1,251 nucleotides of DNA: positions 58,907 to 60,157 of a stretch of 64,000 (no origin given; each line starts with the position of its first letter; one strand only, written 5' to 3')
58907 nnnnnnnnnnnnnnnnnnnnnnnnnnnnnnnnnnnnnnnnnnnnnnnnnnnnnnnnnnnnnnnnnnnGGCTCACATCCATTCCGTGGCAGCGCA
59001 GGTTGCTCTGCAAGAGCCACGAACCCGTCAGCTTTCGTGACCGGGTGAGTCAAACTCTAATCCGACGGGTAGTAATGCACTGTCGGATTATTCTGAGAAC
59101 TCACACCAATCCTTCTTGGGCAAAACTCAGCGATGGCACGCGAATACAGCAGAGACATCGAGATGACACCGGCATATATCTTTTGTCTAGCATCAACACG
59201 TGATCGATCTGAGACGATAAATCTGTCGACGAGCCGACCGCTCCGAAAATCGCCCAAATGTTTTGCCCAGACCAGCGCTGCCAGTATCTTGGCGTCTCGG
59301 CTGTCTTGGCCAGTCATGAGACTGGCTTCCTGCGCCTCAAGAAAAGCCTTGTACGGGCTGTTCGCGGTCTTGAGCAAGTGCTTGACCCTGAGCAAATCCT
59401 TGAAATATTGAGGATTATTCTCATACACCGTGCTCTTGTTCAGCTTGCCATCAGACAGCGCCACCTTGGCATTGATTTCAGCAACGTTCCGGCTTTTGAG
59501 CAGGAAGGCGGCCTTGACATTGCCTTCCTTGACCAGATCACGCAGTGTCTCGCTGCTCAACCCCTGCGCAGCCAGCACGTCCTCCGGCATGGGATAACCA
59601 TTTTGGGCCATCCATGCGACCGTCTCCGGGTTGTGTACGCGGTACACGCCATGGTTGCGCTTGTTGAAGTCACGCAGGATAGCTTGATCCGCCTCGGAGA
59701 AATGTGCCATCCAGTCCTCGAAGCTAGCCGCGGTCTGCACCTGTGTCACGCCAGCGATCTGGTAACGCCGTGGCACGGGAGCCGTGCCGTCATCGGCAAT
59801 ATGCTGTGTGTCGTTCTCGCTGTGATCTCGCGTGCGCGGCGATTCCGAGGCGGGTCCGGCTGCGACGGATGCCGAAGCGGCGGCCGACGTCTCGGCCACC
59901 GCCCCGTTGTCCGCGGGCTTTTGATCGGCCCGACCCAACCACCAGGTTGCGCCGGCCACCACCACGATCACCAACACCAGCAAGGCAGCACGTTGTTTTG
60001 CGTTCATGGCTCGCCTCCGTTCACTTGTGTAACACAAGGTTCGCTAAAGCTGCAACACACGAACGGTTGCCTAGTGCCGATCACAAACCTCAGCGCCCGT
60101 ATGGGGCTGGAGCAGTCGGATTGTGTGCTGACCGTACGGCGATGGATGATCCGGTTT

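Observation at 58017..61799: Secreted PLA2-like toxin gene translationally coupled to three tandem membrane-anchored paralogues, with no recognisable delivery system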

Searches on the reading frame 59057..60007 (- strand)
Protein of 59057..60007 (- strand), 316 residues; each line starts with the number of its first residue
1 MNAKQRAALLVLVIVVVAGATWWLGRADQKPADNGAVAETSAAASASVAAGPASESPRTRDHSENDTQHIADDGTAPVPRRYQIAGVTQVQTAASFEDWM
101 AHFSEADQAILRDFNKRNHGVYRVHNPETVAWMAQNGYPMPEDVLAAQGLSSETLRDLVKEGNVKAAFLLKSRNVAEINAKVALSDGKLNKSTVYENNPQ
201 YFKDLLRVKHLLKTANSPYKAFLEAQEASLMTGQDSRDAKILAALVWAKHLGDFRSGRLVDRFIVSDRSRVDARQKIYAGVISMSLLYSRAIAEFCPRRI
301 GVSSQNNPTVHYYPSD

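Call 3: search_protein_families(library=pfam, proteins=[window:59057-60007:-], max_evalue=1)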
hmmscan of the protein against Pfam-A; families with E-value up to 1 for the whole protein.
window:59057-60007:- (316 aa): 0 families

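Call 4: search_protein_families(library=ncbifam, proteins=[window:59057-60007:-], max_evalue=1)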
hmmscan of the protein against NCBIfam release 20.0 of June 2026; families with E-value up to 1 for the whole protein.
window:59057-60007:- (316 aa): 3 families
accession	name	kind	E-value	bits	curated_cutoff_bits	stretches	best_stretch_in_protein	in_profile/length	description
TIGR03931.1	T7SS_Rv3446c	hypoth_equivalog_domain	0.00056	20.3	47.6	1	8-88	4-81/194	type VII secretion-associated protein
NF052429.1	LpqS_Mycobact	equivalog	0.015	15.6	35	1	7-81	5-64/126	putative copper homeostasis (lipo)protein LpqS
NF008109.0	PRK10856.1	equivalog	0.1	12.3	208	1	9-93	119-202/334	cytoskeleton protein RodZ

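Call 96: search_protein_families(library=padloc, proteins=[window:59057-60007:-], max_evalue=0.01)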
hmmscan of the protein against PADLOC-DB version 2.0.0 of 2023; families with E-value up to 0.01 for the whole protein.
window:59057-60007:- (316 aa): 0 families
